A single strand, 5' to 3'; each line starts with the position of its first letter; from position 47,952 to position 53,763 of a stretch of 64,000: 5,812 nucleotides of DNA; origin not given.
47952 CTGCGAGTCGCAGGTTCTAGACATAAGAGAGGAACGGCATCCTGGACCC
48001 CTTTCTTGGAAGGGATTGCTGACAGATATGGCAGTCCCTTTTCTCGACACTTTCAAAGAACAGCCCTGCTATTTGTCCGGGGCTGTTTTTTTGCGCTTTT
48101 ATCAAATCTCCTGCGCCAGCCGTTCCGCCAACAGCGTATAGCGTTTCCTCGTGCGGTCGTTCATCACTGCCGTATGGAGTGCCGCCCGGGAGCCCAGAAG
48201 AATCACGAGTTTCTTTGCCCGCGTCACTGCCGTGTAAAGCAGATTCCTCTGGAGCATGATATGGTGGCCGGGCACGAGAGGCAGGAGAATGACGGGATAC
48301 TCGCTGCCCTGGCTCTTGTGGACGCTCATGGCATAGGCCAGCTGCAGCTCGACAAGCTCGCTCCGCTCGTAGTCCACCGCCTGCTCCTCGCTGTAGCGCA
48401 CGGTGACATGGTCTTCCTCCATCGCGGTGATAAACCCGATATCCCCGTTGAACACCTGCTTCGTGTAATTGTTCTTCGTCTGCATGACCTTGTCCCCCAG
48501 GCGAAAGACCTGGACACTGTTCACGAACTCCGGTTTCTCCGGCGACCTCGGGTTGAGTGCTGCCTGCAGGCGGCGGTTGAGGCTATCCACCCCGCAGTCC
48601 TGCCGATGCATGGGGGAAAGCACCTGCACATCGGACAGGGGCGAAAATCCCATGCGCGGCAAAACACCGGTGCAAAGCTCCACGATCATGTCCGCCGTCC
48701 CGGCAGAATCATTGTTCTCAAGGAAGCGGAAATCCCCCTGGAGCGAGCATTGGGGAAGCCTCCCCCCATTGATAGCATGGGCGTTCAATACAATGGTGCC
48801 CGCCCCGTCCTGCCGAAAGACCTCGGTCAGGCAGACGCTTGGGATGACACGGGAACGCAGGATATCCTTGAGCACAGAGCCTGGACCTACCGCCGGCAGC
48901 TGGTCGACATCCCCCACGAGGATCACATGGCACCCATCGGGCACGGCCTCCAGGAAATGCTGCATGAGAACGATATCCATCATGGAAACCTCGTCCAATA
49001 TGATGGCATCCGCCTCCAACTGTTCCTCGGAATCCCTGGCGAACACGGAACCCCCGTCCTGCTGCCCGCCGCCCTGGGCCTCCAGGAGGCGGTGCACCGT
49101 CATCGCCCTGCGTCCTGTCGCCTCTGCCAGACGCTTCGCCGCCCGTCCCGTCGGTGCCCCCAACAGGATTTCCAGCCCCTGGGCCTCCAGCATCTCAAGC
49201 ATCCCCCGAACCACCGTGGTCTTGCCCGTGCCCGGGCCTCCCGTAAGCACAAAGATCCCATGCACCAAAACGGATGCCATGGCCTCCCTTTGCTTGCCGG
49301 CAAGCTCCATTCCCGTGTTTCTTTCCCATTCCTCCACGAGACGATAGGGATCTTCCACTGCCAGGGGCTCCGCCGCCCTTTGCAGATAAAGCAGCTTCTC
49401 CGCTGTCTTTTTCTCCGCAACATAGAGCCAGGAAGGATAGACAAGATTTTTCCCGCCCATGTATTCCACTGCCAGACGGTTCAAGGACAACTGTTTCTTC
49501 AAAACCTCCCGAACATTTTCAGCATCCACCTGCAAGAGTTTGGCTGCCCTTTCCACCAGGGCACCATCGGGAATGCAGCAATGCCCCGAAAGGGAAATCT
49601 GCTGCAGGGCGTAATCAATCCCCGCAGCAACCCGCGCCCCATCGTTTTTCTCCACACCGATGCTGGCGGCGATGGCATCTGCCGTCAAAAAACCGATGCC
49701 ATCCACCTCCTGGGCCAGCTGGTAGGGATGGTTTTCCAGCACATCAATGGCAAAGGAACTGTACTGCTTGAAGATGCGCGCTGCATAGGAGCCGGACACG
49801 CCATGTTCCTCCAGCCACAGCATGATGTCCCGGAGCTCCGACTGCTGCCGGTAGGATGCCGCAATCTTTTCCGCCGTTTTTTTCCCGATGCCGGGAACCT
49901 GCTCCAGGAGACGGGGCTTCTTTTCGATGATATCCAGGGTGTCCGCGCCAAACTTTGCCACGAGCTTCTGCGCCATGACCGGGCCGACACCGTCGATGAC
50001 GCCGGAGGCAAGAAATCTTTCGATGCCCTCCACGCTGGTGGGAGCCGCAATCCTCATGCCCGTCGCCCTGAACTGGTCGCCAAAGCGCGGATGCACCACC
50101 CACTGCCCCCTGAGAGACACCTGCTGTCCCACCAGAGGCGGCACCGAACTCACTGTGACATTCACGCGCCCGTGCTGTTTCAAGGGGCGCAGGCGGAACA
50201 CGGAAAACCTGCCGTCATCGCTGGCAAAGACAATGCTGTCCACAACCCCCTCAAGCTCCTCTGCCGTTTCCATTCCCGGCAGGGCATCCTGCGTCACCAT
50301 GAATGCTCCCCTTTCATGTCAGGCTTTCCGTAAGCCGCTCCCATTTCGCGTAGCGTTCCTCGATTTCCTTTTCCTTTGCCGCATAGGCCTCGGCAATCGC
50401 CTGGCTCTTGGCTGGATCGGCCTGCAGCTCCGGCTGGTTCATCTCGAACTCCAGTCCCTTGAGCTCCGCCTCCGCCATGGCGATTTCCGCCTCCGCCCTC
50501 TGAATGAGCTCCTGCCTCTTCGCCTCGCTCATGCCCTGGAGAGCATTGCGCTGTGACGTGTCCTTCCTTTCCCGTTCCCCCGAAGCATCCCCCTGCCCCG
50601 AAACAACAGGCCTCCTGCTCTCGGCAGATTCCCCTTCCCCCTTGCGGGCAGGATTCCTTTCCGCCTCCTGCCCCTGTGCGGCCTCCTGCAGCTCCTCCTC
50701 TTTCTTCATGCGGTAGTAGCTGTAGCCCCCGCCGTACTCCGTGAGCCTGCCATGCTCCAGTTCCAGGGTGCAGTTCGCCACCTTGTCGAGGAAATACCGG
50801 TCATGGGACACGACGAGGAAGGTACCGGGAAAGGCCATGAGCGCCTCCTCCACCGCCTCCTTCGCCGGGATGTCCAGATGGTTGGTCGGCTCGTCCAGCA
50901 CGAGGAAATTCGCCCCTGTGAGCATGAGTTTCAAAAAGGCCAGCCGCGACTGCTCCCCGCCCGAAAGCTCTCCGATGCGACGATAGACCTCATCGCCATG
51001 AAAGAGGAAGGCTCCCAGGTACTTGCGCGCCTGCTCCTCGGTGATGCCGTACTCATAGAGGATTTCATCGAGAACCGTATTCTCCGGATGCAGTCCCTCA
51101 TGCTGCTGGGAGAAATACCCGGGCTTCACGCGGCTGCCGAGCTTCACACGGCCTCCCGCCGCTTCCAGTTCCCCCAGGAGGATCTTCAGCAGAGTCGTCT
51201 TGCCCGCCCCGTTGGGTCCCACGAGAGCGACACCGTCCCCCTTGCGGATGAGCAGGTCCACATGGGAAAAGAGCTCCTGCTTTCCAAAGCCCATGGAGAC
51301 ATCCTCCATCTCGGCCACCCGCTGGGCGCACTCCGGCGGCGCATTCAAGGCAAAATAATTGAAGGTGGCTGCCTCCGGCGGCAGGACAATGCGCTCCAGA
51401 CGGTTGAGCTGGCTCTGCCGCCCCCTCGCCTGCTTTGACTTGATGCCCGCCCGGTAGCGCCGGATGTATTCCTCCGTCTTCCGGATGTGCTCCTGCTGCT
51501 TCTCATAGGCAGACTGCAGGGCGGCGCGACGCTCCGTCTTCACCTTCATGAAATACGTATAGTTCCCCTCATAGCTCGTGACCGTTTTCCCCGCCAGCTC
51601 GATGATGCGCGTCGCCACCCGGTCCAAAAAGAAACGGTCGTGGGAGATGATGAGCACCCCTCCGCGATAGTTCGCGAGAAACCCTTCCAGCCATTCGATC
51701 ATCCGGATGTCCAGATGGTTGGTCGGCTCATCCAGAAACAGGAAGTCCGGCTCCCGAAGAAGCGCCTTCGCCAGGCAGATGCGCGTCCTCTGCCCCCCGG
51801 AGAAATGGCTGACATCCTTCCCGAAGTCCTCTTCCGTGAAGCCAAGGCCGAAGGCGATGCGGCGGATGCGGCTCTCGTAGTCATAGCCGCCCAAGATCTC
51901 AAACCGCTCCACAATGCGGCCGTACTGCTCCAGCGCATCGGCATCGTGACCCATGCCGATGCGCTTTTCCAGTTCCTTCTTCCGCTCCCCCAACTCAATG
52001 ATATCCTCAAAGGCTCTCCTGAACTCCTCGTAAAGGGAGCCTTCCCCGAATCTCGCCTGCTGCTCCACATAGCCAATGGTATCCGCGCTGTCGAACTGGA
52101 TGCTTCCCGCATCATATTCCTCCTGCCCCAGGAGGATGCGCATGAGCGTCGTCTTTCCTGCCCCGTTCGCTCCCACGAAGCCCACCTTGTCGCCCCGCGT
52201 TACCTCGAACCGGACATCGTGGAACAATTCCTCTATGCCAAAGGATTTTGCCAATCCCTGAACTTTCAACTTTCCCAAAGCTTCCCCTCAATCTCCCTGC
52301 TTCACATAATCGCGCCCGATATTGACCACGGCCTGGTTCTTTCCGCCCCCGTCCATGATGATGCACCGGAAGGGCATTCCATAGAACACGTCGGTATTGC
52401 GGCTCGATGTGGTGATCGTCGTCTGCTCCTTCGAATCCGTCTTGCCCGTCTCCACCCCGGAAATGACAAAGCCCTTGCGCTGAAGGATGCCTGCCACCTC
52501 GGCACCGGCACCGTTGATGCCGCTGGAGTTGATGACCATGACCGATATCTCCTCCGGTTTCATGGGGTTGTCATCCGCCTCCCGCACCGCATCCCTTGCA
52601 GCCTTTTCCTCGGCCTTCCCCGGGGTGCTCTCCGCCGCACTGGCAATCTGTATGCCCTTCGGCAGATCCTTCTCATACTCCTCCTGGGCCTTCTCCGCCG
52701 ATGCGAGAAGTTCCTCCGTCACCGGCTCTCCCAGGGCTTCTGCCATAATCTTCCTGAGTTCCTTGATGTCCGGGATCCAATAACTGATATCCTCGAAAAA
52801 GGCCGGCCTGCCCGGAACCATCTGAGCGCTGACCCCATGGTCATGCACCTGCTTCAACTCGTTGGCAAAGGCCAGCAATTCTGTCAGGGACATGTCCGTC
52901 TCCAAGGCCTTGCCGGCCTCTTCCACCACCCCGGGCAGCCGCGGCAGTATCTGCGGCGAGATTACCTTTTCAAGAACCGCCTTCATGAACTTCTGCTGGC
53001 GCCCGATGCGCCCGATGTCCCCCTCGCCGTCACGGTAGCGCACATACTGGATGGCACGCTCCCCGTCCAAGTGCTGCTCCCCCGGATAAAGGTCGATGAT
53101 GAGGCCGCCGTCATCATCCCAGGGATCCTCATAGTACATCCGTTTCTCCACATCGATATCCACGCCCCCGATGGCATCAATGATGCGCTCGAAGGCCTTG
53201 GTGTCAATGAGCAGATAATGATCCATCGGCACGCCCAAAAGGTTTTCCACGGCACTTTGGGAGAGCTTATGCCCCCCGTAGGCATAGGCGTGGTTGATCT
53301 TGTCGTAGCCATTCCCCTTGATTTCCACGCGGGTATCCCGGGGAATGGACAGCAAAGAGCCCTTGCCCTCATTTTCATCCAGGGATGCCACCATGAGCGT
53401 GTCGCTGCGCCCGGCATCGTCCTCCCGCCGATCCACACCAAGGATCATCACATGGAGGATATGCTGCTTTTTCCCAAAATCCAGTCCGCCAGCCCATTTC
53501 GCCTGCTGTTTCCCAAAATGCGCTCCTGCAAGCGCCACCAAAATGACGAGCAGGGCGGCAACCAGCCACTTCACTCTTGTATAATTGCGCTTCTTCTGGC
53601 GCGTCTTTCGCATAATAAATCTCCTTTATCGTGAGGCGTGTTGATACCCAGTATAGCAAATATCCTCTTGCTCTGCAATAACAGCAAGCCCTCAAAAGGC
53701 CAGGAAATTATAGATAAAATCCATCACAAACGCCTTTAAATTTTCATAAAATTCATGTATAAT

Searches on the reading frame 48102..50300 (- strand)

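Call 42: search_protein_families(library=pfam, proteins=[window:48102-50300:-], max_evalue=0.00001)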
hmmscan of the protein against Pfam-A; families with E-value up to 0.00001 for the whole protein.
window:48102-50300:- (732 aa): 10 families
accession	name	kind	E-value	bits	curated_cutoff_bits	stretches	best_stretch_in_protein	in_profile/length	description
PF13245.12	AAA_19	-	2.4e-41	141.5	25.1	1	337-473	1-134/134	AAA domain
PF13604.12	AAA_30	-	1.9e-40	139.1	27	1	333-516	2-174/191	AAA domain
PF14490.11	HHH_RecD2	-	7.1e-38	128.9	27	1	153-242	2-92/92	ATP-dependent RecD2 DNA helicase HHH domain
PF18335.7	SH3_13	-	4.6e-23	81.2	41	1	574-635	1-64/65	ATP-dependent RecD-like DNA helicase SH3 domain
PF13538.12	UvrD_C_2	-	3.3e-18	65.7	27.4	1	654-702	1-52/52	UvrD-like helicase C-terminal domain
PF23139.1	OB_YrrC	-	2e-14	53.7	27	1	14-87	2-76/76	ATP-dependent DNA helicase YrrC, OB-fold domain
PF14520.12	HHH_5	-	6.7e-10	39.7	27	1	102-147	7-52/57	Helix-hairpin-helix domain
PF13086.12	AAA_11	-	4.2e-09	37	27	0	335-393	4-70/257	AAA domain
PF01443.25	Viral_helicase1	-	3.1e-08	34.1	21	0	613-702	141-227/228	Viral superfamily 1 RNA helicase core domain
PF00633.29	HHH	-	1.1e-06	28.6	24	0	132-148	13-29/30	Helix-hairpin-helix motif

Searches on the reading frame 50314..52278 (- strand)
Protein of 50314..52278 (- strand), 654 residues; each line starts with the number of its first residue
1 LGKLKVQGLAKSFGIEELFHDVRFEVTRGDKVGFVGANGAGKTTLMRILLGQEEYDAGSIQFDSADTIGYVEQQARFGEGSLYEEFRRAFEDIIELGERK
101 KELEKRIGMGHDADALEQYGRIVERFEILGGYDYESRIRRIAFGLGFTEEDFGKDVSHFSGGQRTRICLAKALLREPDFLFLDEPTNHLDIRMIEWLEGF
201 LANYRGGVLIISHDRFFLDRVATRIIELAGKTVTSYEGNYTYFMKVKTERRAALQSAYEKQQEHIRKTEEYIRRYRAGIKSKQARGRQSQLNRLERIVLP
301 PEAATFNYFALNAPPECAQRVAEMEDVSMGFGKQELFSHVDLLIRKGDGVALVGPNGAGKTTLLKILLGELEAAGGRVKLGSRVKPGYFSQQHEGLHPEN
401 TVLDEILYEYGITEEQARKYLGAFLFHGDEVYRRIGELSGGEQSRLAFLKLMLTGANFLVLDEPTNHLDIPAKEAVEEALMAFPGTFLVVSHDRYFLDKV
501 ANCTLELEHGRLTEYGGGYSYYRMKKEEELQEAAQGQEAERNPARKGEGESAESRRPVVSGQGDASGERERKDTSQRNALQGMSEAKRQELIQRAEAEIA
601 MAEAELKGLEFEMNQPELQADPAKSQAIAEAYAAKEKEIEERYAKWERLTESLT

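Call 42: search_protein_families(library=pfam, proteins=[window:50314-52278:-], max_evalue=0.00001)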
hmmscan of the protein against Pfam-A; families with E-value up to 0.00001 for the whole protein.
window:50314-52278:- (654 aa): 9 families
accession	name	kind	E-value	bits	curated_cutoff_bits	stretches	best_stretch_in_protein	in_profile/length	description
PF00005.33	ABC_tran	-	2.7e-51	174.2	25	2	20-187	2-137/137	ABC transporter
PF12848.13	ABC_tran_Xtn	-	9.4e-24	83.8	25.9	1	226-304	1-81/85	ABC transporter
PF13304.12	AAA_21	-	1.3e-21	78.5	27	0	351-413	3-77/304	AAA domain, putative AbiEii toxin, Type IV TA system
PF02463.25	SMC_N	-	1.1e-08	35.2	40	0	405-501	125-206/220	RecF/RecN/SMC N terminal domain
PF16326.10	ABC_tran_CTD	-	1.9e-08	34.8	32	1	587-651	5-69/69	ABC transporter C-terminal domain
PF13401.12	AAA_22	-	6e-08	33.5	27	0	350-425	8-65/130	AAA domain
PF13555.12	AAA_29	-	1.5e-07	31.5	27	0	341-364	16-39/61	P-loop containing region of AAA domain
PF13604.12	AAA_30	-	5.8e-06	26.6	27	0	346-380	16-51/191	AAA domain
PF03193.22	RsgA_GTPase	-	6.1e-06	26.6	30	0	346-378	106-137/174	RsgA GTPase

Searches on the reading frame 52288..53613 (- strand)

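Call 42: search_protein_families(library=pfam, proteins=[window:52288-53613:-], max_evalue=0.00001)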
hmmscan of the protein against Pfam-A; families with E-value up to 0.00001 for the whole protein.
window:52288-53613:- (441 aa): 2 families
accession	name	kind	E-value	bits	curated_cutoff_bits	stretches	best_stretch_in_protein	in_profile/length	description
PF03816.19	LytR_cpsA_psr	-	1.8e-47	161.7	24.6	1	69-218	1-149/150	LytR_cpsA_psr family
PF13399.11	LytR_C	-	1.2e-06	29.8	22.2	1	355-402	1-47/86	LytR cell envelope-related transcriptional attenuator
